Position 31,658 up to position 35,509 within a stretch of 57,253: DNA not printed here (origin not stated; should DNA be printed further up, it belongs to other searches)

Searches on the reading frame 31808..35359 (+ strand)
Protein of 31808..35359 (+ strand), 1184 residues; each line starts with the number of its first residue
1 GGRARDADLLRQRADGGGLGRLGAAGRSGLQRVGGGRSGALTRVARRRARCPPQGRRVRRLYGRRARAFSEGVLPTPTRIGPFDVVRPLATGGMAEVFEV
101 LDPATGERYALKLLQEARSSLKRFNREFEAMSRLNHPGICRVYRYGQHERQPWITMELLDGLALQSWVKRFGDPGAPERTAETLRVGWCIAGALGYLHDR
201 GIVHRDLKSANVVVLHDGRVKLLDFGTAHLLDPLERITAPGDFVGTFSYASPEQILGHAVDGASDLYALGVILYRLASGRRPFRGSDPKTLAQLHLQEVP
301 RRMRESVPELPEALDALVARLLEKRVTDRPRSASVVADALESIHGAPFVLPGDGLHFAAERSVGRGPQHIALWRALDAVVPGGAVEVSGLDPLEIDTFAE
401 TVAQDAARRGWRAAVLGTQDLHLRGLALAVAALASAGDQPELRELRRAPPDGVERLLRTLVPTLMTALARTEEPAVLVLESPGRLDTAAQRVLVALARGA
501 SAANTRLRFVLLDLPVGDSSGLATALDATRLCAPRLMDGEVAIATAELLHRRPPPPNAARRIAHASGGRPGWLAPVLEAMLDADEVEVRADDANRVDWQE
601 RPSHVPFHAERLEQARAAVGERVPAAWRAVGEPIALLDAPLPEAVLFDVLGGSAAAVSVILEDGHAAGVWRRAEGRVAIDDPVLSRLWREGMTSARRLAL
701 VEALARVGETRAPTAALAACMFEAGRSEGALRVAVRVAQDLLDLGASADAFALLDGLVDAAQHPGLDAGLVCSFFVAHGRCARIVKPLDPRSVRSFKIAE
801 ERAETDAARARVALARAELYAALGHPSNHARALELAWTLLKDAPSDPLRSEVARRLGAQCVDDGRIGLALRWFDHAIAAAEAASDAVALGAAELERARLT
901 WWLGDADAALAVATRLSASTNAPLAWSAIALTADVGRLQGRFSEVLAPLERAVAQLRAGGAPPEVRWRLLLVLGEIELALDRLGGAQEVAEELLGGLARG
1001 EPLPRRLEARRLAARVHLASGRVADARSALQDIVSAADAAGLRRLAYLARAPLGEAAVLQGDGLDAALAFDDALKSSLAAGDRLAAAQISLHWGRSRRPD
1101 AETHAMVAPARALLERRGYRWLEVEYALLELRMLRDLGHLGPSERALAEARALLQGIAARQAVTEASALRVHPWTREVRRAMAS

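Call 77: search_protein_families(library=pfam, proteins=[window:31808-35359:+], max_evalue=0.00001)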
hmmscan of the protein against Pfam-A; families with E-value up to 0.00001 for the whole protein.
window:31808-35359:+ (1184 aa): 2 families
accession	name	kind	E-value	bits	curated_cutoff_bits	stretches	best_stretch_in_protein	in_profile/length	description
PF00069.31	Pkinase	-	6.3e-43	147.5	31.7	1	85-336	3-258/263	Protein kinase domain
PF07714.23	PK_Tyr_Ser-Thr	-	3.2e-27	95.9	23.1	1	89-336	7-255/258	Protein tyrosine and serine/threonine kinase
